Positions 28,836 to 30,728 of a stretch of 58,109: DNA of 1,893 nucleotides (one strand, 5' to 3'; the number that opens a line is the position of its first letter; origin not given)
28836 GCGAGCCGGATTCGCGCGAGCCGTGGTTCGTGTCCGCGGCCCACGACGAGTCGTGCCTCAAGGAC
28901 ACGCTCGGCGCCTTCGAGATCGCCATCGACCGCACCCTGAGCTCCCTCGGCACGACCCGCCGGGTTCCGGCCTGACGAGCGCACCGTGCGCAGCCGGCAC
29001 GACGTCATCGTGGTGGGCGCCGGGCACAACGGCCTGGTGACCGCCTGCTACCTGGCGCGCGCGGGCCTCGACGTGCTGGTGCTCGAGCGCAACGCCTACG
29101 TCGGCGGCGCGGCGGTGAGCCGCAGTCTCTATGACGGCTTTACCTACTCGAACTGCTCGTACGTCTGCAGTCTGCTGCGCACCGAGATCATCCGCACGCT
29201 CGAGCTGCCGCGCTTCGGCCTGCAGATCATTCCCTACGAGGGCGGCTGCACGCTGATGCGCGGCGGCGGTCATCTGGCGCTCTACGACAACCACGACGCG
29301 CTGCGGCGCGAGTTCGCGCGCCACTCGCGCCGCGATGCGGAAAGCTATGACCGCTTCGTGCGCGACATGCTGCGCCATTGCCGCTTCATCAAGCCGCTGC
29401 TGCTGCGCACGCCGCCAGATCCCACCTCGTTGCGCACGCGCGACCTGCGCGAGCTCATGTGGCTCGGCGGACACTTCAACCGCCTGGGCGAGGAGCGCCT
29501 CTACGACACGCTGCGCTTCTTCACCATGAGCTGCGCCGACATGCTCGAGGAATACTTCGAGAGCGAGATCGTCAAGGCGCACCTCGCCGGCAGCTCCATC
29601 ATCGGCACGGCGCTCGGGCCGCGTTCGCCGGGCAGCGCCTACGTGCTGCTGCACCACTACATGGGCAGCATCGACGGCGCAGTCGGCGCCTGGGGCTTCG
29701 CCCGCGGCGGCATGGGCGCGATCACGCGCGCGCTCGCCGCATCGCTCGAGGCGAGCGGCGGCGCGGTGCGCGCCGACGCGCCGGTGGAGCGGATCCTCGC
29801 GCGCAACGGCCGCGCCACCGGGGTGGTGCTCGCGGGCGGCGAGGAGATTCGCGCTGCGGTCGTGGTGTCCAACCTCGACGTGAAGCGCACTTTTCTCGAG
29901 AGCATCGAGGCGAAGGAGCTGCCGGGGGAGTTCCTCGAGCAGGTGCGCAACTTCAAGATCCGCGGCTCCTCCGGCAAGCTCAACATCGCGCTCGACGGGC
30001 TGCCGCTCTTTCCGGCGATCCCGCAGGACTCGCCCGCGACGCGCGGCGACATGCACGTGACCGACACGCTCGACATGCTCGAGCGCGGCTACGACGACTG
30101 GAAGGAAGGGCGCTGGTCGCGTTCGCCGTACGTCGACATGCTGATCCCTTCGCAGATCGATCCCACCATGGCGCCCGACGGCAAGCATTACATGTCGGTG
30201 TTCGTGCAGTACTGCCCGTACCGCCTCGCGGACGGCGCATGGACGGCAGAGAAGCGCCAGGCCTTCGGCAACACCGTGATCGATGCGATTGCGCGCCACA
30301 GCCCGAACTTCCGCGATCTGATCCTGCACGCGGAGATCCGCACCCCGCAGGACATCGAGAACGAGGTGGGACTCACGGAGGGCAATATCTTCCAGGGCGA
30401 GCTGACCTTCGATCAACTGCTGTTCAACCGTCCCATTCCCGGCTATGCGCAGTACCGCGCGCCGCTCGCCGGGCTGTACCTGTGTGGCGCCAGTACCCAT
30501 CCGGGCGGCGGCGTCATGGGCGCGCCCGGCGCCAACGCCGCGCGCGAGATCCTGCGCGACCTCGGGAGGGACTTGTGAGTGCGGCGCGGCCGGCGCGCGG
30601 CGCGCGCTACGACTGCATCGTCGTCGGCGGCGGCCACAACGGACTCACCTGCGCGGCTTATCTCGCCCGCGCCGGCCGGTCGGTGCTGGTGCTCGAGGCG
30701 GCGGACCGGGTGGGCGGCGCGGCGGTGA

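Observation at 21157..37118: Candidate undescribed amine-catabolic system: one Pot-type ABC importer split over three operons of oxidative and demethylating enzymes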

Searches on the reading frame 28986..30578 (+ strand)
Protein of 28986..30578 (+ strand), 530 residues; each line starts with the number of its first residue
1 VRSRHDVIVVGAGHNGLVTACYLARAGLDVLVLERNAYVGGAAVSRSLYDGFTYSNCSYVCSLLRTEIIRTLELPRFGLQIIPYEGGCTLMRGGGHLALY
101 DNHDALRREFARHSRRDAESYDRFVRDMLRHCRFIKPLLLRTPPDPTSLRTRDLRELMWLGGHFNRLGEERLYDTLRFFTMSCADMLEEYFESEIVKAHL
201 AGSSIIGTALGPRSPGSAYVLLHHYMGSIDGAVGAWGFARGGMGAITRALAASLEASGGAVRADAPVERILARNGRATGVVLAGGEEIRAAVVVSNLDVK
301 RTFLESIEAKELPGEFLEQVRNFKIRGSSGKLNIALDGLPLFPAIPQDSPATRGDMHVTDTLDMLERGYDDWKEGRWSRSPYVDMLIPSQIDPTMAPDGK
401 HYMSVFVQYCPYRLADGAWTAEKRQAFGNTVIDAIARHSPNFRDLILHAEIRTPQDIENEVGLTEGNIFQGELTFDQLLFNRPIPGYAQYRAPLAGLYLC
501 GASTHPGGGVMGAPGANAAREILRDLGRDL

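Call 10: search_protein_families(library=ncbifam, proteins=[window:28986-30578:+], max_evalue=0.00001)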
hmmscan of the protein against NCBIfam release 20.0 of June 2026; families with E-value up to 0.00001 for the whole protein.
window:28986-30578:+ (530 aa): 23 families
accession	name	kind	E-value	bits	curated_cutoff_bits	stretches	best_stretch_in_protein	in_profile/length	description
NF045689.1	BCarotKetCrtO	equivalog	8.6e-85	285.4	1000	1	4-524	3-537/563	beta-carotene ketolase CrtO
TIGR02734.1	crtI_fam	subfamily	3.5e-36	124.9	238.1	3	94-305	91-279/504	phytoene desaturase family protein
TIGR02730.1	carot_isom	equivalog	1.8e-27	96.3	586.9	1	229-512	214-476/493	carotenoid isomerase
NF058655.1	CrtID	equivalog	4.2e-26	91.8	640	2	7-54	1-47/478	bifunctional phytoene desaturase/3,4-desaturase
NF045637.1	carotdesatCrtDProt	equivalog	4.3e-23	81.6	580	2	234-525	213-485/485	1-hydroxycarotenoid 3,4-desaturase CrtD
TIGR02733.1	desat_CrtD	equivalog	8.4e-17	61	549.7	2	240-514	228-478/492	C-3',4' desaturase CrtD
NF005560.0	PRK07233.1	equivalog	1.7e-13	50.2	252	0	237-324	192-275/435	hypothetical protein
NF042421.1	hydcarot_desat_CrtD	equivalog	3.7e-13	48.8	500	0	7-44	4-41/487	1-hydroxycarotenoid 3,4-desaturase CrtD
TIGR03467.1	HpnE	equivalog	2.1e-09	37.2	283.05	1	7-46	1-40/430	hydroxysqualene dehydroxylase HpnE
NF005547.0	PRK07208.1-3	equivalog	9.1e-09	34.6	380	0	3-44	3-44/465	hypothetical protein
NF004789.0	PRK06134.1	subfamily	2e-08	33.3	747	1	4-44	12-52/581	FAD-dependent oxidoreductase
TIGR00292.1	TIGR00292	equivalog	4e-08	32.8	148.3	1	5-42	22-59/254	sulfide-dependent adenosine diphosphate thiazole synthase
NF009477.0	PRK12843.1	equivalog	9e-08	31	758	1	3-43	15-55/578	FAD-dependent oxidoreductase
NF053676.1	4oxCHCAChcC1Cy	equivalog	1.1e-07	30.7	1000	0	5-45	2-43/528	4-oxocyclohexanecarboxylate 2-dehydrogenase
NF005548.0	PRK07208.1-4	equivalog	1.2e-07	30.7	389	0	4-54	3-52/488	hypothetical protein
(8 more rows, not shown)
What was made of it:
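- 28986..30578 (+): FP1, a CrtI/amine-oxidase-superfamily FAD protein and the most conserved gene of the system. CrtO model 285 bits against a cut-off of 1000; crtI_fam 125 bits against 238 (call 10).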

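Call 11: search_protein_families(library=pfam, proteins=[window:28986-30578:+], max_evalue=0.00001)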
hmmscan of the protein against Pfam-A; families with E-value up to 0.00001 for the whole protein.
window:28986-30578:+ (530 aa): 6 families
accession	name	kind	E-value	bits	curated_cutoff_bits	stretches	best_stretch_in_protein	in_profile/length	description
PF01593.30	Amino_oxidase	-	2.7e-14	53.8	19.8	1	16-322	3-278/443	Flavin containing amine oxidoreductase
PF01266.30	DAO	-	3.8e-13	50.1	27.9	1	6-300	1-207/353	FAD dependent oxidoreductase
PF13450.12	NAD_binding_8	-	7.6e-11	42.6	21.9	1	9-54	1-45/68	NAD(P)-binding Rossmann-like domain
PF00890.30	FAD_binding_2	-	2.2e-07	30.9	20.4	0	6-44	1-39/414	FAD binding domain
PF12831.13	FAD_oxidored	-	2.3e-07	30.9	27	1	6-70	1-66/416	FAD dependent oxidoreductase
PF01946.23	Thi4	-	1.1e-06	28.6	26.2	1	5-43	18-57/235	Thi4 family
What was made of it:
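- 28986..30578 (+): Pfam Amino_oxidase, DAO and NAD_binding_8 (call 11).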

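Call 17: find_homologous_proteins(query=window:28986-30578:+, max_evalue=1e-30)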
Query window:28986-30578:+ (530 aa): 8000 proteins with E <= 1e-30 among 8000 candidates; the best 120 are listed.
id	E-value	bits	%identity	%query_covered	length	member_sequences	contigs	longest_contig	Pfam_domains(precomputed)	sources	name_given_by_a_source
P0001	0.0e+0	1121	92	99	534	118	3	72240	PF01946.24,PF01266.31,PF01593.31,PF13450.13,PF00890.31,PF12831.14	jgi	-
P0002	0.0e+0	1106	92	96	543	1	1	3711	PF01946.24,PF01266.31,PF01593.31,PF13450.13,PF00890.31,PF12831.14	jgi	jgi:phytoene dehydrogenase-like protein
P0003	0.0e+0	1100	90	99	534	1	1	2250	PF01946.24,PF01266.31,PF01593.31,PF13450.13,PF00890.31,PF12831.14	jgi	jgi:phytoene dehydrogenase-like protein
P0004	0.0e+0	1099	90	99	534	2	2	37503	PF01946.24,PF01266.31,PF01593.31,PF13450.13,PF00890.31,PF01134.29,PF12831.14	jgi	jgi:phytoene dehydrogenase-like protein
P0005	0.0e+0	1094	89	100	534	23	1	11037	PF01946.24,PF01266.31,PF01593.31,PF13450.13,PF00890.31,PF12831.14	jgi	jgi:phytoene dehydrogenase-like protein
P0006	0.0e+0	1092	89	99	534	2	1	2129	PF01946.24,PF01266.31,PF01593.31,PF13450.13,PF00890.31,PF12831.14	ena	-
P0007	0.0e+0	1092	90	99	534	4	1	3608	PF01946.24,PF01266.31,PF01593.31,PF13450.13,PF00890.31,PF12831.14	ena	-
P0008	0.0e+0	1090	89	99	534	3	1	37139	PF01946.24,PF01266.31,PF01593.31,PF13450.13,PF00890.31,PF12831.14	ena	-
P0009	0.0e+0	1088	89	99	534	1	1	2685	PF01946.24,PF01266.31,PF01593.31,PF13450.13,PF00890.31,PF07992.21,PF01134.29,PF12831.14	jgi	jgi:phytoene dehydrogenase-like protein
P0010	0.0e+0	1086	89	99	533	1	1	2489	PF01266.31,PF01593.31,PF13450.13,PF00890.31,PF12831.14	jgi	jgi:phytoene dehydrogenase-like protein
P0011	0.0e+0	1075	86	99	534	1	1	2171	PF01946.24,PF01266.31,PF01593.31,PF13450.13,PF00890.31,PF12831.14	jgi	jgi:phytoene dehydrogenase-like protein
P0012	0.0e+0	1075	86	99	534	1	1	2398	PF01946.24,PF01266.31,PF01593.31,PF13450.13,PF00890.31,PF12831.14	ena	-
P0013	0.0e+0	1075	86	99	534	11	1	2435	PF01946.24,PF01266.31,PF01593.31,PF13450.13,PF00890.31,PF12831.14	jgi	jgi:phytoene dehydrogenase-like protein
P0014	0.0e+0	1074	86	99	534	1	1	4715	PF01946.24,PF01266.31,PF01593.31,PF13450.13,PF00890.31,PF12831.14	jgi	jgi:phytoene dehydrogenase-like protein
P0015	0.0e+0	1074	86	99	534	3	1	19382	PF01946.24,PF01266.31,PF01593.31,PF13450.13,PF00890.31,PF12831.14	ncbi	-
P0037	0.0e+0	1055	86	98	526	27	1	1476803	PF01266.31,PF01593.31,PF13450.13,PF00890.31,PF12831.14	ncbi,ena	-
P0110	0.0e+0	1025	84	99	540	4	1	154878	PF01946.24,PF01266.31,PF01593.31,PF13450.13,PF12831.14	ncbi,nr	ncbi:MAG TPA: NAD(P)/FAD-dependent oxidoreductase [Steroidobacteraceae bacterium]|nr:NAD(P)/FAD-depe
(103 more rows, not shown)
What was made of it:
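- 28986..30578 (+): More than 120 protein clusters are at least 81% identical (call 17).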

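Call 18: find_encoding_contigs(protein=P0037, flank=10000, max_places=2)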
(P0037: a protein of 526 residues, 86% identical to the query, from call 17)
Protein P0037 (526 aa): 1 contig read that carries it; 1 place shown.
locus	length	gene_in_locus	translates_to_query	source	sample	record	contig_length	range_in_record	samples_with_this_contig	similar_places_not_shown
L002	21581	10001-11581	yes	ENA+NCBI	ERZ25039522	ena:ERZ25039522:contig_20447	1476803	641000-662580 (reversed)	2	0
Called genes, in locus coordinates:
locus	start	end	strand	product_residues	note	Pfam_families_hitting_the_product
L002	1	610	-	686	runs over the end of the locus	PF13380:CoA_binding_2 (faint), PF13607:Succ_CoA_lig, PF13549:ATP-grasp_5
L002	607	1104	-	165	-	PF13279:4HBT_2, PF03061:4HBT (weak)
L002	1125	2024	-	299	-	PF05853:BKACE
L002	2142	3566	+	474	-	PF00171:Aldedh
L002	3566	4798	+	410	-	PF01547:SBP_bac_1, PF13416:SBP_bac_8, PF13343:SBP_bac_6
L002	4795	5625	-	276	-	PF00528:BPD_transp_1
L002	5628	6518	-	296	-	PF00528:BPD_transp_1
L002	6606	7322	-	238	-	PF13977:TetR_C_6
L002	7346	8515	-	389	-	PF00355:Rieske, PF00848:Ring_hydroxyl_A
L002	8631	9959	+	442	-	PF00202:Aminotran_3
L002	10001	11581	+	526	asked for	PF00890:FAD_binding_2 (faint), PF01266:DAO (weak), PF01593:Amino_oxidase, PF12831:FAD_oxidored, PF13450:NAD_binding_8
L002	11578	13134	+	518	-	PF00890:FAD_binding_2 (faint), PF01266:DAO (faint), PF01946:Thi4 (faint), PF07992:Pyr_redox_2 (faint), PF13450:NAD_binding_8, PF01593:Amino_oxidase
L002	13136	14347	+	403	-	PF01571:GCV_T, PF08669:GCV_T_C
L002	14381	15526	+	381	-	PF00005:ABC_tran, PF13304:AAA_21 (faint), PF08402:TOBE_2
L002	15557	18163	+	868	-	PF07715:Plug, PF00593:TonB_dep_Rec_b-barrel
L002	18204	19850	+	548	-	PF03023:MurJ, PF01554:MatE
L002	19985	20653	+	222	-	PF13505:OMP_b-brl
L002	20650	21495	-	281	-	PF05013:FGase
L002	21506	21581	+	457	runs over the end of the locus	PF22429:HutF_N, PF01979:Amidohydro_1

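Call 19: find_encoding_contigs(protein=P0110, flank=10000, max_places=2)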
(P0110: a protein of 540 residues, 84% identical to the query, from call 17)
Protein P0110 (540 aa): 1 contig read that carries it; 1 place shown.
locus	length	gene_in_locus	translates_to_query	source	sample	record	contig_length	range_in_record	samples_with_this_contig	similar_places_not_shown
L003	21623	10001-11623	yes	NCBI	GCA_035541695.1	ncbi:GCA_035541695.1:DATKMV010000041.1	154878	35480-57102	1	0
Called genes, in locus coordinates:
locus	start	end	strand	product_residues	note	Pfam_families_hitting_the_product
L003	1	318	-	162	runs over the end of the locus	PF13279:4HBT_2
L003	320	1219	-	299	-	PF05853:BKACE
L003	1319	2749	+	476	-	PF00171:Aldedh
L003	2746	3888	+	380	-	PF01547:SBP_bac_1, PF13416:SBP_bac_8, PF13343:SBP_bac_6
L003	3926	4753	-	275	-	PF00528:BPD_transp_1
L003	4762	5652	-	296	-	PF00528:BPD_transp_1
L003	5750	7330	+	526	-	PF00440:TetR_N (weak), PF13977:TetR_C_6, PF00355:Rieske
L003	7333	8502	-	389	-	PF00355:Rieske, PF00848:Ring_hydroxyl_A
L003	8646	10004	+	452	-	PF00202:Aminotran_3, PF01212:Beta_elim_lyase (weak)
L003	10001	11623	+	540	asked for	PF01266:DAO (weak), PF01946:Thi4 (faint), PF12831:FAD_oxidored (weak), PF13450:NAD_binding_8, PF01593:Amino_oxidase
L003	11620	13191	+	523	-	PF00890:FAD_binding_2 (faint), PF01266:DAO, PF01946:Thi4 (faint), PF03486:HI0933_like (faint), PF07992:Pyr_redox_2 (faint), PF12831:FAD_oxidored (weak), PF13450:NAD_binding_8, PF01593:Amino_oxidase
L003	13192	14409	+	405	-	PF01571:GCV_T, PF08669:GCV_T_C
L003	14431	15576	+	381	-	PF00005:ABC_tran, PF13304:AAA_21 (faint), PF08402:TOBE_2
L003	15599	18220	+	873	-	PF07715:Plug, PF00593:TonB_dep_Rec_b-barrel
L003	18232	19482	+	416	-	PF00355:Rieske, PF00848:Ring_hydroxyl_A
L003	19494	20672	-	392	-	PF00355:Rieske, PF00848:Ring_hydroxyl_A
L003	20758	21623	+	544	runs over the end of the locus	PF03023:MurJ, PF13440:Polysacc_synt_3 (faint), PF01554:MatE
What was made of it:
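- Checked: The relatives L002 and L003 have intact 474-476 aa genes (calls 18, 19).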

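Call 22: search_solved_structures(query=window:28986-30578:+, max_evalue=0.00001)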
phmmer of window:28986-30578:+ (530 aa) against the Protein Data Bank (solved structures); distinct sequences matched with E-value up to 0.00001: 4.
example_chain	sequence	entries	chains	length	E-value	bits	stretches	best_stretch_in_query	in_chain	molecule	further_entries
4dgk_A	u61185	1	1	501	7.4e-18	67.8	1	8-519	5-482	Phytoene dehydrogenase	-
3ka7_A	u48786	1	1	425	5.9e-09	38.4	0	233-317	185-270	Oxidoreductase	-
4rep_A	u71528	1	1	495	4.7e-07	32.2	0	6-44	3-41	Gamma-carotene desaturase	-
4zn0_A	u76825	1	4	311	4.2e-06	29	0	1-46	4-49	Thioredoxin reductase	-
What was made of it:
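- The best PDB match is CrtI 4DGK at 7e-18 (call 22). The closest solved structure is phytoene desaturase CrtI (call 22).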

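Call 28: find_related_loci(query=A1, collection=genome_contigs, flank=10000)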
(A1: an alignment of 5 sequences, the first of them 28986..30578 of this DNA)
Query A1 (530 aa) in genome_contigs; peptide patterns used: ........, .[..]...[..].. (x = any residue, [..] = any of these).
600 stretches matched a pattern (row limit reached: there are more); 590 encode a relative of the query (tblastn E <= 1e-3); the best 80 are kept; 80 distinct loci.
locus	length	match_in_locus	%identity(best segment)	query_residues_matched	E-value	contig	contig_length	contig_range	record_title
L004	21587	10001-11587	95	1-529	0e+0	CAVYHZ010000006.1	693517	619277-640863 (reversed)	MAG: uncultured proteobacterium isolate MFD05377.bin.1.61 genome assembly, contig: contig_98756, whole genome shotgun se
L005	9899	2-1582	91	3-529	0e+0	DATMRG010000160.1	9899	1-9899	MAG TPA_asm: Steroidobacteraceae bacterium isolate SMAG_U12949 k141_4325529, whole genome shotgun sequence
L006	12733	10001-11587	91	1-529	0e+0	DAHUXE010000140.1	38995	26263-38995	MAG TPA_asm: Gammaproteobacteria bacterium isolate clean1645 k141_181456, whole genome shotgun sequence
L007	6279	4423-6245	92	3-529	0e+0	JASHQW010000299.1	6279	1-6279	MAG: Gammaproteobacteria bacterium isolate JOPF085 JOPF_AWAY_contig_1058252, whole genome shotgun sequence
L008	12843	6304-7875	90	4-527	0e+0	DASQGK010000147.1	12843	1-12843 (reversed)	MAG TPA_asm: Steroidobacteraceae bacterium isolate SMAG_U11804 k141_977886, whole genome shotgun sequence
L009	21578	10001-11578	86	3-528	0e+0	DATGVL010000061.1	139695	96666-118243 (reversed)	MAG TPA_asm: Steroidobacteraceae bacterium isolate SMAG_U10555 k141_1029300, whole genome shotgun sequence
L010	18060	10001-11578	85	3-528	0e+0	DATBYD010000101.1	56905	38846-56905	MAG TPA_asm: Steroidobacteraceae bacterium isolate SMAG_U7584 k141_2580843, whole genome shotgun sequence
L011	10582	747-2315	85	6-528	0e+0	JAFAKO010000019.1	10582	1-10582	MAG: Gammaproteobacteria bacterium isolate CP_BE_RX_13 BE_RX_k147_4435522, whole genome shotgun sequence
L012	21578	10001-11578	83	3-528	0e+0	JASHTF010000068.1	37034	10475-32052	MAG: Gammaproteobacteria bacterium isolate JOPF146 JOPF_AWAY_contig_233203, whole genome shotgun sequence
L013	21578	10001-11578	83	3-528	0e+0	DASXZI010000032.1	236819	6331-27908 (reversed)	MAG TPA_asm: Steroidobacteraceae bacterium isolate SMAG_U4847 k141_116251, whole genome shotgun sequence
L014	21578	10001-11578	85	3-528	0e+0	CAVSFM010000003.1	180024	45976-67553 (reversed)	MAG: uncultured proteobacterium isolate MFD01872.bin.1.212 genome assembly, contig: contig_115636, whole genome shotgun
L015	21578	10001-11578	82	3-528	0e+0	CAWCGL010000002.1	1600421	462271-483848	MAG: uncultured proteobacterium isolate MFD09368.bin.2.139 genome assembly, contig: contig_1848, whole genome shotgun se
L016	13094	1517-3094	85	3-528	0e+0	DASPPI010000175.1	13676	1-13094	MAG TPA_asm: Steroidobacteraceae bacterium isolate SMAG_U12169 k141_1383504, whole genome shotgun sequence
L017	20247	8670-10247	82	3-528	0e+0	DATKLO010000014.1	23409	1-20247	MAG TPA_asm: Steroidobacteraceae bacterium isolate SMAG_U14687 k141_10443, whole genome shotgun sequence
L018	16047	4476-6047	86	5-528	0e+0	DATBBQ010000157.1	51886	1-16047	MAG TPA_asm: Steroidobacteraceae bacterium isolate SMAG_U5763 k141_5195585, whole genome shotgun sequence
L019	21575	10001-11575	82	4-528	0e+0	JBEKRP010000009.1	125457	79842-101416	MAG: Steroidobacteraceae bacterium isolate SPRUCE 513 SPRUCE_513_9, whole genome shotgun sequence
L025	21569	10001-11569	81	6-528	0e+0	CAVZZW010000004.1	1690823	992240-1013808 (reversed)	MAG: uncultured Gammaproteobacteria bacterium isolate MFD05513.bin.1.166 genome assembly, contig: contig_8199, whole gen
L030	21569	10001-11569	79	6-528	0e+0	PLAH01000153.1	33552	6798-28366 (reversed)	MAG: Gammaproteobacteria bacterium isolate bog_1204 73.20111000_S2M.32_contig_2508, whole genome shotgun sequence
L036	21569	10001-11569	82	6-528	0e+0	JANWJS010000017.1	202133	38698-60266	MAG: Steroidobacteraceae bacterium isolate CRAIB_MAG73 c_000000019790, whole genome shotgun sequence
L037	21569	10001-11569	80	6-528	0e+0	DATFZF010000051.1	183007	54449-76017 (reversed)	MAG TPA_asm: Steroidobacteraceae bacterium isolate SMAG_U9562 k141_1001545, whole genome shotgun sequence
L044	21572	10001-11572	80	5-528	0e+0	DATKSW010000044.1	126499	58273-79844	MAG TPA_asm: Steroidobacteraceae bacterium isolate SMAG_U14064 k141_1347773, whole genome shotgun sequence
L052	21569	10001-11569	78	6-528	0e+0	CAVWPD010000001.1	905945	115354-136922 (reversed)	MAG: uncultured Gammaproteobacteria bacterium isolate MFD04540.bin.1.39 genome assembly, contig: contig_15573, whole gen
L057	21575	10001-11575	78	3-527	0e+0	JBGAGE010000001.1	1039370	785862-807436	MAG: Steroidobacteraceae bacterium isolate MAG_MBR_H125.20 MBRH125-20_opera_contig_20, whole genome shotgun sequence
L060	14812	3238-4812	78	4-528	0e+0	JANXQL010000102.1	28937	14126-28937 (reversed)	MAG: Proteobacteria bacterium isolate GL140_5_concoct_220_sub GL140_5_k141_1596492, whole genome shotgun sequence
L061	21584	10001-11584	78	1-528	0e+0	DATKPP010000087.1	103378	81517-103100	MAG TPA_asm: Steroidobacteraceae bacterium isolate SMAG_U14794 k141_589928, whole genome shotgun sequence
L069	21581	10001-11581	79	2-528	0e+0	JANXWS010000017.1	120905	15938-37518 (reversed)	MAG: Proteobacteria bacterium isolate GL140_2_metabat_244 GL140_2_k141_2229383, whole genome shotgun sequence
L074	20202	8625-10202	74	2-527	0e+0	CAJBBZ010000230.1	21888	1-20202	MAG: uncultured beta proteobacterium isolate Loc090721-4m_bin-0309 genome assembly, contig: bin-0309:230/294, whole geno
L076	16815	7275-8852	73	2-527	0e+0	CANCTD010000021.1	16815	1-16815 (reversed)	MAG: Comamonadaceae bacterium isolate JR-MC-H-240519-256 genome assembly, contig: JR-MC-H-240519-C4992, whole genome sho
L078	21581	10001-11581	80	2-528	0e+0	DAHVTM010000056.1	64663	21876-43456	MAG TPA_asm: Gammaproteobacteria bacterium isolate clean685 k141_528096, whole genome shotgun sequence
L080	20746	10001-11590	75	1-530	0e+0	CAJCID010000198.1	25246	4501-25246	Rhodospirillales bacterium isolate BOG_genome_mining.110 genome assembly, contig: k141_6166024, whole genome shotgun seq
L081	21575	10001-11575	71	3-526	0e+0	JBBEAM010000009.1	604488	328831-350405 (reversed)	MAG: Rhodovibrionaceae bacterium isolate LejiaE_66_151 Lejia_E_3_length_604488_cov_93, whole genome shotgun sequence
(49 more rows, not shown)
